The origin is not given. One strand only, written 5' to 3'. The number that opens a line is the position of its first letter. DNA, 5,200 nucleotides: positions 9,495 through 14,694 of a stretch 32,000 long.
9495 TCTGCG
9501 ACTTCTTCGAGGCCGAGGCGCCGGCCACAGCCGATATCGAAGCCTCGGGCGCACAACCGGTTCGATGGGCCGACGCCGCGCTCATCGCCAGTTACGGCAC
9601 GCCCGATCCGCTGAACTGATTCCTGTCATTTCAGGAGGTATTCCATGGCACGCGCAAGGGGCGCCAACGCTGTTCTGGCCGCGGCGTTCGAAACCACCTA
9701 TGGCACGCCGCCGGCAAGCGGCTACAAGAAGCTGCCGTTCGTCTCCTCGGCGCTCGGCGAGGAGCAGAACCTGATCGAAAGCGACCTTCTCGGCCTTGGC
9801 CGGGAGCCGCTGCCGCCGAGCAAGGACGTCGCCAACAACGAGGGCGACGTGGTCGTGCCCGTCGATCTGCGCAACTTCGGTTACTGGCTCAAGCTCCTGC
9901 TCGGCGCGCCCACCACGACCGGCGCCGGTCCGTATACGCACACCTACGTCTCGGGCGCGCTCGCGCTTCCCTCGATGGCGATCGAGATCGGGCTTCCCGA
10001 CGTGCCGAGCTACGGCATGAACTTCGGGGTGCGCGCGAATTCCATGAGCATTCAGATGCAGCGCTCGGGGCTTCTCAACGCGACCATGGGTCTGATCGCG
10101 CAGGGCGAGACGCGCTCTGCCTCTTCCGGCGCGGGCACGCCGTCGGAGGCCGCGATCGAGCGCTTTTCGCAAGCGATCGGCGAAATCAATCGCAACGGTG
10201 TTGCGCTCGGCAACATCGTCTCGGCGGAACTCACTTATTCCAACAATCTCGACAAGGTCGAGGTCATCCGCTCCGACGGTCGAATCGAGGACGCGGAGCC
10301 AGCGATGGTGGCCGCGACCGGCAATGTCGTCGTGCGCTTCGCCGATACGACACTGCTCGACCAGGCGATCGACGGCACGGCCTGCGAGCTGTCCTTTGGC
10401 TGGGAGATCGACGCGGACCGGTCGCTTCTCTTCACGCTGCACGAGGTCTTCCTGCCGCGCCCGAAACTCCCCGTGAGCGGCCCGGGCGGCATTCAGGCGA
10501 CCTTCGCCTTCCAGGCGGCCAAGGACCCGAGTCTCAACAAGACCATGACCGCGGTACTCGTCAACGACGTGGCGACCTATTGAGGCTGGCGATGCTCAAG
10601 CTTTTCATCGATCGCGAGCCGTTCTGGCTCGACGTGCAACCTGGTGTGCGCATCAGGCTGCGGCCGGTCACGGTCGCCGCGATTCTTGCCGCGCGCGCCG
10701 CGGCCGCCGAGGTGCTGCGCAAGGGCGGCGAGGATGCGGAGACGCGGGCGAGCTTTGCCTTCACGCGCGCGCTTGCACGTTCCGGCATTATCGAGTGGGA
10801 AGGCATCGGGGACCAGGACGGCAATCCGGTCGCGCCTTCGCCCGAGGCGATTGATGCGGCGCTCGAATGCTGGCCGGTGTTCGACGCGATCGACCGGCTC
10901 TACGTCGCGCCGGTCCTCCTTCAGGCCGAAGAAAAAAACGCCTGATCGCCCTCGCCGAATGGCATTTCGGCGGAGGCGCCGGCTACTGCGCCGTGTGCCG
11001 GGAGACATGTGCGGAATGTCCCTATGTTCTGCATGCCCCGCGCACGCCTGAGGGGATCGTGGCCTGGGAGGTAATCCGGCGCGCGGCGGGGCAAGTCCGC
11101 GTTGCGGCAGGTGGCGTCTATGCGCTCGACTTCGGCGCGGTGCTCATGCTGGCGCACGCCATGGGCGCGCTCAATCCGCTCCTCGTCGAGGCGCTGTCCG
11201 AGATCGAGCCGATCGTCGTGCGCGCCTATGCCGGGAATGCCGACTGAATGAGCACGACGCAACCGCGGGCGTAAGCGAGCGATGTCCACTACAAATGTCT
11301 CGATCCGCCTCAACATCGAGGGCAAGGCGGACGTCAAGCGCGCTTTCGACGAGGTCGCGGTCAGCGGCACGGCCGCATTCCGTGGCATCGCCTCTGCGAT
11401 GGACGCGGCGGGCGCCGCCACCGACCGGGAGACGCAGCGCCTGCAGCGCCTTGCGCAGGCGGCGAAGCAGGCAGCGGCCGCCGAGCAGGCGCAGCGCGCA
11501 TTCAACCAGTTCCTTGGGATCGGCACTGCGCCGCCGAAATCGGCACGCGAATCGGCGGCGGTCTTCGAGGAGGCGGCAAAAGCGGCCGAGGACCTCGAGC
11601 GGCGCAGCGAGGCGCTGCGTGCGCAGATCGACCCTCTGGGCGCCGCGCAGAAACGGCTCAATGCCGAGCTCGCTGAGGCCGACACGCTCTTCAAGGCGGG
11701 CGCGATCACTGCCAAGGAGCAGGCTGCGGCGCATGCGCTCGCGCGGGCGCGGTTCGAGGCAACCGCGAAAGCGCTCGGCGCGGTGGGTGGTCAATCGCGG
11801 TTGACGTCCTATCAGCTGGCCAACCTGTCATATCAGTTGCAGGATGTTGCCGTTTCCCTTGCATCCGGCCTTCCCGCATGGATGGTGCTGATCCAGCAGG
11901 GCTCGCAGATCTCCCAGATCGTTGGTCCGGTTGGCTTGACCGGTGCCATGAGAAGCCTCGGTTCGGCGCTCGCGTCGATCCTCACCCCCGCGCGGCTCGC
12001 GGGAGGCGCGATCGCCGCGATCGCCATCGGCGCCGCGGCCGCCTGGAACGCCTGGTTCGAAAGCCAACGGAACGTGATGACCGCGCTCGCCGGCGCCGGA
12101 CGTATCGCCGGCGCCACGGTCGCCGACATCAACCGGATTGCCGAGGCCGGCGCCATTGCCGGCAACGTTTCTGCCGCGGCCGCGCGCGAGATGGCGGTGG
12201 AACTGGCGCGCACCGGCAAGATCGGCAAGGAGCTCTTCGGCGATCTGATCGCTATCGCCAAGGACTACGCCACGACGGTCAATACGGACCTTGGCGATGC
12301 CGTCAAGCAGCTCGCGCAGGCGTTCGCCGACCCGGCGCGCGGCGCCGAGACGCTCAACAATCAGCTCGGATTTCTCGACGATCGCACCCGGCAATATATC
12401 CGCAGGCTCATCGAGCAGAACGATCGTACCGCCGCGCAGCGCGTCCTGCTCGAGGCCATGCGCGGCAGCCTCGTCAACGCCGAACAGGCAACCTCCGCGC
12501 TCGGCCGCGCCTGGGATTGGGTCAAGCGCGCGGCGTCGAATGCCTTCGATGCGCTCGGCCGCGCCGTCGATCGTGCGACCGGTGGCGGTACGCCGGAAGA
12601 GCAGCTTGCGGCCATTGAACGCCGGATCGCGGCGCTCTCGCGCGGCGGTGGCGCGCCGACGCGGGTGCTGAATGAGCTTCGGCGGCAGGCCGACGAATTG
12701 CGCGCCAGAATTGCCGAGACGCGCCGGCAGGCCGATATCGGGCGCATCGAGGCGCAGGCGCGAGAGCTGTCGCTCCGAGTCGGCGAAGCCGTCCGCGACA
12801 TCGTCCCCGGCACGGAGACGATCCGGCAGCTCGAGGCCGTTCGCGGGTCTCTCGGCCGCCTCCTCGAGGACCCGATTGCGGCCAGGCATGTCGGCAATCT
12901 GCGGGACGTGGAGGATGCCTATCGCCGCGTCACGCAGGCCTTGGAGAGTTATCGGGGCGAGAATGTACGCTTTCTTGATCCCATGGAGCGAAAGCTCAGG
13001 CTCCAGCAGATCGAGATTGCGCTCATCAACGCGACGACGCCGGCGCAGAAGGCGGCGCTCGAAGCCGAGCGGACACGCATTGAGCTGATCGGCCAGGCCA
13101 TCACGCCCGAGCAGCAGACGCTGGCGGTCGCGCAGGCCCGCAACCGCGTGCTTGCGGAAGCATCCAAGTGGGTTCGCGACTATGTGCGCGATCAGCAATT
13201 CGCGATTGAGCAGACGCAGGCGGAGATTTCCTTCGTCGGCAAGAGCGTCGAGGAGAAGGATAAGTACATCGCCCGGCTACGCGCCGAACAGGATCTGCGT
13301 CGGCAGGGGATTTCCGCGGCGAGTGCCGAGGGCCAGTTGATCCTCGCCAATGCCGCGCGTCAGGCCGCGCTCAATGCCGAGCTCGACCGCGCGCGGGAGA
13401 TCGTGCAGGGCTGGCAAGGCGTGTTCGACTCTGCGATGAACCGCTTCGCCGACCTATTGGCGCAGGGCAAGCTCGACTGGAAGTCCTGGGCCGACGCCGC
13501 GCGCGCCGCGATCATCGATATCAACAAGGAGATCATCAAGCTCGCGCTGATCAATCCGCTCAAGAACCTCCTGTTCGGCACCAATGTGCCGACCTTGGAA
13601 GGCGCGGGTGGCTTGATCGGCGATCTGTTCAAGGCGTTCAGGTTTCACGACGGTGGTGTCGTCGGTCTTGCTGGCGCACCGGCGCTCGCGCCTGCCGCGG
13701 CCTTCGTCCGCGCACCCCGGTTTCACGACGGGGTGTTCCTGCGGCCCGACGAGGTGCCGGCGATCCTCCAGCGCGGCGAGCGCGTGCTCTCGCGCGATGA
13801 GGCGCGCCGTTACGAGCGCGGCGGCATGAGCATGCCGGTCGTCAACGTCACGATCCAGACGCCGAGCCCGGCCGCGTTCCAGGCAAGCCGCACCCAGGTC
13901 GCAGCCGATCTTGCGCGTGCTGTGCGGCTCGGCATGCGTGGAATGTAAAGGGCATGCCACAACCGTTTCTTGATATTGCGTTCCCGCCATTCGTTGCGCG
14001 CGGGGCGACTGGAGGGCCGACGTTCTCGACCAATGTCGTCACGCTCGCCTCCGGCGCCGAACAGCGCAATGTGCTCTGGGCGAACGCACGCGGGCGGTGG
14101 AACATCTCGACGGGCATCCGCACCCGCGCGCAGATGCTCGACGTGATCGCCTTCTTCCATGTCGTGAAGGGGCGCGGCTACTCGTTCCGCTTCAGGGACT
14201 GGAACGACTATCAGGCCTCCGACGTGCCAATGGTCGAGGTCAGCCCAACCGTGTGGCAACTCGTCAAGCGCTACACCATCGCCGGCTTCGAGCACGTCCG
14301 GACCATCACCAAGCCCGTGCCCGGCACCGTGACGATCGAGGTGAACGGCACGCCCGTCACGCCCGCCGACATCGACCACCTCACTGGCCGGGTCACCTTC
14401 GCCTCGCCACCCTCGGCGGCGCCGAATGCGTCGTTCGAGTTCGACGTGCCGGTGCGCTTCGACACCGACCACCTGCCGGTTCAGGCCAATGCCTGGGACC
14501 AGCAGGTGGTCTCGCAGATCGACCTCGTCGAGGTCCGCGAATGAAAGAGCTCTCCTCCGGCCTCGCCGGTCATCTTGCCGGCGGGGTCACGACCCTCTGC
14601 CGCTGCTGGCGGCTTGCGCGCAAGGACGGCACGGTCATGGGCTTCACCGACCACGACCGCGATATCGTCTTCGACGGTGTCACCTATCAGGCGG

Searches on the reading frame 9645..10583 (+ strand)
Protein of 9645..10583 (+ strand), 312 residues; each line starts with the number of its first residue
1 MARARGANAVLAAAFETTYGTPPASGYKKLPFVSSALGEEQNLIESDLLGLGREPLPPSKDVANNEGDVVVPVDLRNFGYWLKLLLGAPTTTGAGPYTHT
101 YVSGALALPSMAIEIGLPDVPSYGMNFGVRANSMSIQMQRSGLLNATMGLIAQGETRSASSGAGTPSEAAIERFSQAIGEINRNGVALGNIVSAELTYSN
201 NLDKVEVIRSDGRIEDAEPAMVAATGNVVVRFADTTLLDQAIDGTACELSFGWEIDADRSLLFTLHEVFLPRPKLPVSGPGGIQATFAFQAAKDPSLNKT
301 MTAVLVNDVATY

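Call 31: search_protein_families(library=pfam, proteins=[window:9645-10583:+], max_evalue=0.001)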
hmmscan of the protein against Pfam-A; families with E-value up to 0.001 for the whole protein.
window:9645-10583:+ (312 aa): 1 family
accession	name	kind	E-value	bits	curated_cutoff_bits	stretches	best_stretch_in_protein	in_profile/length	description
PF18906.5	Phage_tube_2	-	3.6e-62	210.8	27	1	6-291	1-266/266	Phage tail tube protein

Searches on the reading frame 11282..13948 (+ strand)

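Call 31: search_protein_families(library=pfam, proteins=[window:11282-13948:+], max_evalue=0.001)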
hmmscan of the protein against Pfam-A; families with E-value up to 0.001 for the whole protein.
window:11282-13948:+ (888 aa): 1 family
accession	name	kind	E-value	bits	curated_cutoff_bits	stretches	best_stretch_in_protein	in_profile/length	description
PF06791.18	TMP_2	-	1.7e-48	165.5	30.2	1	167-374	5-208/208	Prophage tail length tape measure protein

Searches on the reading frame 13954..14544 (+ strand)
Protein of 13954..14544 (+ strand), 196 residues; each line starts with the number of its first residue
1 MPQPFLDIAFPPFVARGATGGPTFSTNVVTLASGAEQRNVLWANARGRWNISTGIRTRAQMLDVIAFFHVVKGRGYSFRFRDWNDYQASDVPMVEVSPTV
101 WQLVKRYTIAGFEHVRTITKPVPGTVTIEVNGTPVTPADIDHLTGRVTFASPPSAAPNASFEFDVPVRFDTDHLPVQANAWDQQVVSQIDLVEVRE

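Call 31: search_protein_families(library=pfam, proteins=[window:13954-14544:+], max_evalue=0.001)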
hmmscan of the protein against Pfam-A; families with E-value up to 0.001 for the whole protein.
window:13954-14544:+ (196 aa): 1 family
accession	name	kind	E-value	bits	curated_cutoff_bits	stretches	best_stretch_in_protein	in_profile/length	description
PF09343.15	DUF2460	-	6.7e-58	196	30.4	1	7-195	2-205/205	Conserved hypothetical protein 2217 (DUF2460)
